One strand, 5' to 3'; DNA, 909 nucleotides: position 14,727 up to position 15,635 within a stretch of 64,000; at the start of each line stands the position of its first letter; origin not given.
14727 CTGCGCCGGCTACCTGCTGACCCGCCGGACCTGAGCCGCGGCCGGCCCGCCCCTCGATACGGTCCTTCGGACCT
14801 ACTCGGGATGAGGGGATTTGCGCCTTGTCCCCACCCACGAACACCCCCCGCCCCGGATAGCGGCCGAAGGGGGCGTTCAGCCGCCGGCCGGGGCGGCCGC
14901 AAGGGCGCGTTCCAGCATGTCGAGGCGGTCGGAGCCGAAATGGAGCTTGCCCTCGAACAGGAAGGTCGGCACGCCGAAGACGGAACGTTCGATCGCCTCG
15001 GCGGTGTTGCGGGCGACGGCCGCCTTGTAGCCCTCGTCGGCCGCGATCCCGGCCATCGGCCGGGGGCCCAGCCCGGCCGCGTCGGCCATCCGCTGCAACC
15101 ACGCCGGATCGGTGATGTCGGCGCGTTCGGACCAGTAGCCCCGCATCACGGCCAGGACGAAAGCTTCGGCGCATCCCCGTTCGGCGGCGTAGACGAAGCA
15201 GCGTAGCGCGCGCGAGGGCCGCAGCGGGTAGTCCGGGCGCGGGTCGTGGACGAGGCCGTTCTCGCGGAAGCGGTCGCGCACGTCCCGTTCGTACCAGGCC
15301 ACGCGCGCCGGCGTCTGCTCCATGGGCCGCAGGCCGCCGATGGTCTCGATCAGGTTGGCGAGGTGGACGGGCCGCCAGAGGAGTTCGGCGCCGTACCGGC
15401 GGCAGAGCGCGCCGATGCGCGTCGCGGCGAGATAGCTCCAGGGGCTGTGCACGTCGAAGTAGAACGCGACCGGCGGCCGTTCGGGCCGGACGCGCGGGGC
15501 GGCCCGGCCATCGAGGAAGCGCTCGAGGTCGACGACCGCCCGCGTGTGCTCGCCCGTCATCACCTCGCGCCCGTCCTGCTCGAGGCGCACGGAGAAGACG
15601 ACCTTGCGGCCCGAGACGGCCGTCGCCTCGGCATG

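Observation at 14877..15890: Thioesterase (hotdog) - HCCA isomerase/DsbA-like fusion gene downstream of EctC-EctC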

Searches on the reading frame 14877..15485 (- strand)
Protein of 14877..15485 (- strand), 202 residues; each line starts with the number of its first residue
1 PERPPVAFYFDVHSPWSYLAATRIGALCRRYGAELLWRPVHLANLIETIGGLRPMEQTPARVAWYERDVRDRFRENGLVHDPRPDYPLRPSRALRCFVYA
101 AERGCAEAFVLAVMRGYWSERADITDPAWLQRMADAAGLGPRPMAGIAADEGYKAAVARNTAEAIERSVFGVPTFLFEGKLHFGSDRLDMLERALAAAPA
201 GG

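Call 29: search_solved_structures(query=window:14877-15485:-, max_evalue=0.01, show_alignments=5)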
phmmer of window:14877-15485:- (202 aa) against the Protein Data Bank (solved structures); distinct sequences matched with E-value up to 0.01: 9.
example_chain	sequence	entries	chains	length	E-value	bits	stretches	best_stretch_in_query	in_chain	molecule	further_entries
3fz5_A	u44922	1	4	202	2.5e-24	89.4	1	5-192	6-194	Possible 2-hydroxychromene-2-carboxylate isomerase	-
2imd_A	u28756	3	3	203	2.2e-14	57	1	6-196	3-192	2-hydroxychromene-2-carboxylate isomerase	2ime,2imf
5cp1_A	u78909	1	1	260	1.7e-07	34.5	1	6-183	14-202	FrnE protein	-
5cnw_A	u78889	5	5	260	1.7e-07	34.5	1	6-183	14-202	FrnE protein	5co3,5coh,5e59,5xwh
1yzx_A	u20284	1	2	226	1.9e-05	27.8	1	6-195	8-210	Glutathione S-transferase kappa 1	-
3rpn_A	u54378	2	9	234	2.1e-05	27.6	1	6-195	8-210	Glutathione S-transferase kappa 1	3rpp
1r4w_A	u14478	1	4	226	8.1e-05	25.7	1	7-195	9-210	Glutathione S-transferase, mitochondrial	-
2ypf_A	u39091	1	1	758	8.6e-05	25.6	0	110-157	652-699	AVRBS3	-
4osk_A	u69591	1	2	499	0.0047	20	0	104-157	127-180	Hax3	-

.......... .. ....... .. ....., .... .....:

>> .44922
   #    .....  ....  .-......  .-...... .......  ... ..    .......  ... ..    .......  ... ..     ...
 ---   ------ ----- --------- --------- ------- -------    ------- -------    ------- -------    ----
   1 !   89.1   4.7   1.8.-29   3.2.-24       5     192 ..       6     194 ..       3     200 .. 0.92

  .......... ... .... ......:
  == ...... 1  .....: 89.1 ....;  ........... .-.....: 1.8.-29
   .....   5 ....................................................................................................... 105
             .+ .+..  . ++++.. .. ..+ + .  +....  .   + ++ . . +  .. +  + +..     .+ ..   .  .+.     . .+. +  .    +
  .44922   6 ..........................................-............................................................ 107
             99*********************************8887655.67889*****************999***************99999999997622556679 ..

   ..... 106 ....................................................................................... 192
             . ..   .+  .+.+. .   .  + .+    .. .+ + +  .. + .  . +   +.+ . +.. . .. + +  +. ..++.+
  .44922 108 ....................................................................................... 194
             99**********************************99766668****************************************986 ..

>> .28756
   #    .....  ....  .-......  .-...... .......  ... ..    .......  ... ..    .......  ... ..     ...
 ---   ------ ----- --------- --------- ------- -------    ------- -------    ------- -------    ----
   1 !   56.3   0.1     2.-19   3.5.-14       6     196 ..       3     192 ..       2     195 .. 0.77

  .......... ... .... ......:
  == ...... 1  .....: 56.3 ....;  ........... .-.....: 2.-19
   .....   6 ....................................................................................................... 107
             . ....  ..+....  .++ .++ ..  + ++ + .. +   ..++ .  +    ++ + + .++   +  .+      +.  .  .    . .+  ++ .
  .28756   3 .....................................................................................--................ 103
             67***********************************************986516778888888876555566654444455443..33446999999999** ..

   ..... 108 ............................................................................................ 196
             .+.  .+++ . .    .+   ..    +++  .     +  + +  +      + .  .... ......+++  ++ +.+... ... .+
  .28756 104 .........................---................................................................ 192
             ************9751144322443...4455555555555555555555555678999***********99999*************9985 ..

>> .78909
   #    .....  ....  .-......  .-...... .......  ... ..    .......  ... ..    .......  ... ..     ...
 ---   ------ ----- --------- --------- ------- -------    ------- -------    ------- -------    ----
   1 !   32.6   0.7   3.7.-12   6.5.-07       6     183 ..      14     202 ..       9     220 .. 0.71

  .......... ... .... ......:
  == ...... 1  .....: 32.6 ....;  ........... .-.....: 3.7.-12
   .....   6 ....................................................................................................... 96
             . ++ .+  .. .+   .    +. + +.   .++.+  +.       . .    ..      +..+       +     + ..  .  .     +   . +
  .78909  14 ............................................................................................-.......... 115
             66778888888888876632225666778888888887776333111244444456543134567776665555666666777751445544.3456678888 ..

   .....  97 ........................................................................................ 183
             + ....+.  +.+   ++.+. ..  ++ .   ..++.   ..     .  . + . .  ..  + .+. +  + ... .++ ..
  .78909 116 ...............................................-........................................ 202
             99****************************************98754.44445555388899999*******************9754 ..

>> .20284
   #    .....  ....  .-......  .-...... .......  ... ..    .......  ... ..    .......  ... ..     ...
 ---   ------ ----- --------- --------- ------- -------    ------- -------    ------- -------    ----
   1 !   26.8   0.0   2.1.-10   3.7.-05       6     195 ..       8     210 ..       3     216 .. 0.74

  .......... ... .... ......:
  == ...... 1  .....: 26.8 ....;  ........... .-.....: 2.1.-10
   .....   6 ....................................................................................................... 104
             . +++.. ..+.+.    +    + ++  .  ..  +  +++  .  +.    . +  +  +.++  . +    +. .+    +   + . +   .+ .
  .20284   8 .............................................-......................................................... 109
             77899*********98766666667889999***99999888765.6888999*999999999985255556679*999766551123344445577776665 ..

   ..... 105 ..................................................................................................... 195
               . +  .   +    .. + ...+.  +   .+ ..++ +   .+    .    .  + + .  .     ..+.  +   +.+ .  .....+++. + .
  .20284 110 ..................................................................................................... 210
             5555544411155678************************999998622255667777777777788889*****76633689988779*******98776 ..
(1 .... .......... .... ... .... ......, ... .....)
